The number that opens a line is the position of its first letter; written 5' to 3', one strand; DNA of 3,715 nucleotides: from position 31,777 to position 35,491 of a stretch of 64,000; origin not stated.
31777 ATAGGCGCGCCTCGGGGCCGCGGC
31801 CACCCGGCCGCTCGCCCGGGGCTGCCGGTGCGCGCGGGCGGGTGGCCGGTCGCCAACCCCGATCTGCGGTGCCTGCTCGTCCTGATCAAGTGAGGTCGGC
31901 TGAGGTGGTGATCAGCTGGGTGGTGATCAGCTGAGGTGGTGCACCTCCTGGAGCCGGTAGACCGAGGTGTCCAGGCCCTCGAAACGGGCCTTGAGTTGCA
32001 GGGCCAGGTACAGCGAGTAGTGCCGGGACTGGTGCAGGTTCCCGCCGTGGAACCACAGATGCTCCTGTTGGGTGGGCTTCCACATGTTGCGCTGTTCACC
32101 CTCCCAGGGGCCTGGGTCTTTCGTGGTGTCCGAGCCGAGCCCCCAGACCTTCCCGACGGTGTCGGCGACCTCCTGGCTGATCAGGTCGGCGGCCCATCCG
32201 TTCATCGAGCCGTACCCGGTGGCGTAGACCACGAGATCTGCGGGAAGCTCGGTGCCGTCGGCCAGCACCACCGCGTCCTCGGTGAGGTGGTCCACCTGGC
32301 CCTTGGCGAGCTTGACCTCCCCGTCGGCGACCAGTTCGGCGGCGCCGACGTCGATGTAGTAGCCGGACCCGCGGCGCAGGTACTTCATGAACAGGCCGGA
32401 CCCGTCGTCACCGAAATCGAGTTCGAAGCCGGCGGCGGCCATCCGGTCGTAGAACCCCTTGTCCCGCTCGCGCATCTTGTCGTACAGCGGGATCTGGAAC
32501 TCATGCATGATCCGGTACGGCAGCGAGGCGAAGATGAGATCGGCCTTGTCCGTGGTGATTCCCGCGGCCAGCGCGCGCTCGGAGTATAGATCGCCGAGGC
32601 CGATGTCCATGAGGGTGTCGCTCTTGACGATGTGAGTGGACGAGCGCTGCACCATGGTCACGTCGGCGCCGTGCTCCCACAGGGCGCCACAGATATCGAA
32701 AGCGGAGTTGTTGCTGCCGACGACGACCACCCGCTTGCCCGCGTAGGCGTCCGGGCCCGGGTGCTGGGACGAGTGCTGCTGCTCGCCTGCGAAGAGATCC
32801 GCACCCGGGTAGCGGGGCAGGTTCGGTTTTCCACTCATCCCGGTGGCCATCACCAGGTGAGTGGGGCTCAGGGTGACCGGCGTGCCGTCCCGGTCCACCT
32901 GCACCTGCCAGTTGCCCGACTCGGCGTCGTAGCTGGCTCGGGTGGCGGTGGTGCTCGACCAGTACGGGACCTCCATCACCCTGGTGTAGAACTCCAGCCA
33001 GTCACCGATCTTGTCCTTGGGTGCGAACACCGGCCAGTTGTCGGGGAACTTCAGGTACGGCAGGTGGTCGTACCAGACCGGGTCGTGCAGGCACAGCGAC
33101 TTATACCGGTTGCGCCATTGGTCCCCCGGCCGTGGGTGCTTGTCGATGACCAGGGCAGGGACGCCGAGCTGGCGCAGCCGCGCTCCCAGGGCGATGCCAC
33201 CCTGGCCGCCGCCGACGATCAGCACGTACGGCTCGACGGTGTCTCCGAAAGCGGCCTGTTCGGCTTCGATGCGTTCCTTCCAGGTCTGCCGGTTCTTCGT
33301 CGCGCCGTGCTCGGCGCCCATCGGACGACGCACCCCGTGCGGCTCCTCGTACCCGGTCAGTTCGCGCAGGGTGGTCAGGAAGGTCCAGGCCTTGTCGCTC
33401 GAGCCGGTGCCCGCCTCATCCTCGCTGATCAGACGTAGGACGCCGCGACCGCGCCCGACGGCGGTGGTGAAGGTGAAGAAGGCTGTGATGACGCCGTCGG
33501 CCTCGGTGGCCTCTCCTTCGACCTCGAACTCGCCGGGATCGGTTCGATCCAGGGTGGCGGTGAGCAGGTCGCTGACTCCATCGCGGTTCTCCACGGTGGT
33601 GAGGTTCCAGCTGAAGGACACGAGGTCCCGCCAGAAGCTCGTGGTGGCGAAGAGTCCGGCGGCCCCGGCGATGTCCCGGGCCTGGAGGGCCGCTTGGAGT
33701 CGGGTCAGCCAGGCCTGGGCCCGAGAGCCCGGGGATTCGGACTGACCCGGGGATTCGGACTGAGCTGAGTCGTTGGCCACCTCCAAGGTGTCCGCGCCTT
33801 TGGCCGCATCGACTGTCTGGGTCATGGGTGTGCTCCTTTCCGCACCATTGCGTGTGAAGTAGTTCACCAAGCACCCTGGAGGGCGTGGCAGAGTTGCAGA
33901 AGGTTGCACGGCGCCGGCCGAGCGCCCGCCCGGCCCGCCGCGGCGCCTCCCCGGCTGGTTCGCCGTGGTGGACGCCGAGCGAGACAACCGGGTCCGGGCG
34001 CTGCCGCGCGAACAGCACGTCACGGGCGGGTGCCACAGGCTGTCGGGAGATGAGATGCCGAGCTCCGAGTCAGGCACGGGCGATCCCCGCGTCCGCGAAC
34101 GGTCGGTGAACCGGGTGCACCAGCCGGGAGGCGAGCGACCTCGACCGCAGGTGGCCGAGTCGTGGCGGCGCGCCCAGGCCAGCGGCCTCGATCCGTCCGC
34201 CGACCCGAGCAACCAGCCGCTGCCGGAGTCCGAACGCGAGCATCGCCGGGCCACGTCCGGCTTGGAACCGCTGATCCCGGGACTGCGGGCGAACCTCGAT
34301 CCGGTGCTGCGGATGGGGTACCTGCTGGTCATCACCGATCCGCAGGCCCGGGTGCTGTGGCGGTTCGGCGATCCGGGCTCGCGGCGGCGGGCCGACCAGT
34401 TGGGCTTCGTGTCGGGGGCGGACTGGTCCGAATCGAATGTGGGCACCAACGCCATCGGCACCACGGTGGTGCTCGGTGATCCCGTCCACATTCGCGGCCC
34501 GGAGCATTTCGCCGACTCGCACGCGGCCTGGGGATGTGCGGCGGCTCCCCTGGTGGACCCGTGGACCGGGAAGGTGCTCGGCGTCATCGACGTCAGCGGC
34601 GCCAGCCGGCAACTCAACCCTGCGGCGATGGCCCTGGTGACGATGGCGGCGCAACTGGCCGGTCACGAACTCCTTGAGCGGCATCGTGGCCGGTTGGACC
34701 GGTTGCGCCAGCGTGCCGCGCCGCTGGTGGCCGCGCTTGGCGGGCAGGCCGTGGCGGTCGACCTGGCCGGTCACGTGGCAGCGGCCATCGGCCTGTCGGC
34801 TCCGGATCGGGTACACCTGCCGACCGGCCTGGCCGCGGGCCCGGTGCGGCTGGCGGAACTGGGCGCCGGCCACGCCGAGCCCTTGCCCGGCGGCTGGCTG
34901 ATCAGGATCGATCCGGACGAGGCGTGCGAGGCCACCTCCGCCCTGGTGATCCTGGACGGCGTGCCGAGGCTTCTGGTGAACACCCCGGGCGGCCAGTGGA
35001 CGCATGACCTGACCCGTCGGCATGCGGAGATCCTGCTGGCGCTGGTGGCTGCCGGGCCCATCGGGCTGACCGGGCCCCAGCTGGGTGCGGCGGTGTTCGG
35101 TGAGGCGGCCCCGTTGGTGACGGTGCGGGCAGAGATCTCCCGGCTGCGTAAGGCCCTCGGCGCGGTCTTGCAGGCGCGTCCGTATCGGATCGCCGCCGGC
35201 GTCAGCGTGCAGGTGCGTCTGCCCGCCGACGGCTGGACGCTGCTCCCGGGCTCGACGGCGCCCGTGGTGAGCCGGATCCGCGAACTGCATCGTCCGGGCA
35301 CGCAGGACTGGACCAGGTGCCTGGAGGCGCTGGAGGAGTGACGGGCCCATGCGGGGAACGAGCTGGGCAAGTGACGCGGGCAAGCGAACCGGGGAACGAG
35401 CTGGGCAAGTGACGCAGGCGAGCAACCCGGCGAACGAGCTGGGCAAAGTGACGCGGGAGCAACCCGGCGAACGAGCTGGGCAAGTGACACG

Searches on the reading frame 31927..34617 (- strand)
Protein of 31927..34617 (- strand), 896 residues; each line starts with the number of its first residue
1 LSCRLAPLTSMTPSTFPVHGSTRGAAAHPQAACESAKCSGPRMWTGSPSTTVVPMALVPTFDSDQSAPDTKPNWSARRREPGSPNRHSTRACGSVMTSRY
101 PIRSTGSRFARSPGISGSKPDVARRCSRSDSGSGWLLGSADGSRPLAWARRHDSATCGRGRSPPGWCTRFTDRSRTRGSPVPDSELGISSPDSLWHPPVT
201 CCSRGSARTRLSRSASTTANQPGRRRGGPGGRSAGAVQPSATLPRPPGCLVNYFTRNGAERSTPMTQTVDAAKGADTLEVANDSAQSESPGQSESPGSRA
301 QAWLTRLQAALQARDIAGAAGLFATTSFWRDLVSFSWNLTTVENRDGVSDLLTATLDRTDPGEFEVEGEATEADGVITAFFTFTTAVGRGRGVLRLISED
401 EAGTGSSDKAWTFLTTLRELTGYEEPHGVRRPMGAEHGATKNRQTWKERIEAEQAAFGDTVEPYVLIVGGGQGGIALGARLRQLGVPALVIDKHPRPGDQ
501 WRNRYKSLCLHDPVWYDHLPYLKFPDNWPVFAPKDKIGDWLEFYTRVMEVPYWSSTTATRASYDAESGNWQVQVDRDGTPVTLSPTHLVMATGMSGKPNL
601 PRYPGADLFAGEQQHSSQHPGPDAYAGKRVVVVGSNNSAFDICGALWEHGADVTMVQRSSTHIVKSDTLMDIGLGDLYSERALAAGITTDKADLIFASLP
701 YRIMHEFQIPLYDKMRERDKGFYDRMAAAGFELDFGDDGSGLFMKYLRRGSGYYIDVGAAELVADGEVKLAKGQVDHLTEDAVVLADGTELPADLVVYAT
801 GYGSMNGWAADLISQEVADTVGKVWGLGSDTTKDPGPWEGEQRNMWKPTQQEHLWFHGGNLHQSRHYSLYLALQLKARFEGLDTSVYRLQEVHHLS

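Call 15: search_protein_families(library=pfam, proteins=[window:31927-34617:-], max_evalue=0.001)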
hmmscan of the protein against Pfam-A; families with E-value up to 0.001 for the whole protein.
window:31927-34617:- (896 aa): 7 families
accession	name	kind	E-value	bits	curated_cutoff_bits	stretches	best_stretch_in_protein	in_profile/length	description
PF13738.12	Pyr_redox_3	-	5.5e-20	72.2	30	1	466-662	1-199/305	Pyridine nucleotide-disulphide oxidoreductase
PF00743.25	FMO-like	-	2.2e-17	63.2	22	1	522-664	71-220/532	Flavin-binding monooxygenase-like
PF07992.20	Pyr_redox_2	-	4.1e-15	56.4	26.1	1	465-687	3-198/291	Pyridine nucleotide-disulphide oxidoreductase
PF13434.12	Lys_Orn_oxgnase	-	4.2e-06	26.6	21.3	1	560-662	120-225/339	L-lysine 6-monooxygenase/L-ornithine 5-monooxygenase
PF13450.12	NAD_binding_8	-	2.4e-05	25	21.9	1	467-502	1-36/68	NAD(P)-binding Rossmann-like domain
PF00070.33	Pyr_redox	-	4e-05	24.5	22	0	629-663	1-35/82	Pyridine nucleotide-disulphide oxidoreductase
PF01494.25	FAD_binding_3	-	6.1e-05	22.8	22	1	465-498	4-37/349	FAD binding domain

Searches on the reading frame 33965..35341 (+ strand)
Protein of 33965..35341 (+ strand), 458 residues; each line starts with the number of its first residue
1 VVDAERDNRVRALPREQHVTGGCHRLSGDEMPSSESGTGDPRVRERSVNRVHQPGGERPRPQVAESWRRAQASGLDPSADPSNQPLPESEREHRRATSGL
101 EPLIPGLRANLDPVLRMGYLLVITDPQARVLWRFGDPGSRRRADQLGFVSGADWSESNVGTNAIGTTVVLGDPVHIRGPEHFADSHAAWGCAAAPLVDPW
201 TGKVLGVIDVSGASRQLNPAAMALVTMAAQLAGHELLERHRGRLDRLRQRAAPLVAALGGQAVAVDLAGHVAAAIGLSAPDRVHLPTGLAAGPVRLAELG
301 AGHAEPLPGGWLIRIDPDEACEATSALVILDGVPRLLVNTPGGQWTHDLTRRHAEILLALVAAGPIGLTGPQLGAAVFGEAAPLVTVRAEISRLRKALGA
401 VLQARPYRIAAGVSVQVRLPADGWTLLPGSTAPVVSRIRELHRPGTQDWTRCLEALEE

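Call 15: search_protein_families(library=pfam, proteins=[window:33965-35341:+], max_evalue=0.001)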
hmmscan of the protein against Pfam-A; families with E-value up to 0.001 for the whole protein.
window:33965-35341:+ (458 aa): 1 family
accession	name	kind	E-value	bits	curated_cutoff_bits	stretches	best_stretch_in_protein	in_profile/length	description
PF01590.32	GAF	-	2.9e-11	44.5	22.4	1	131-235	24-132/133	GAF domain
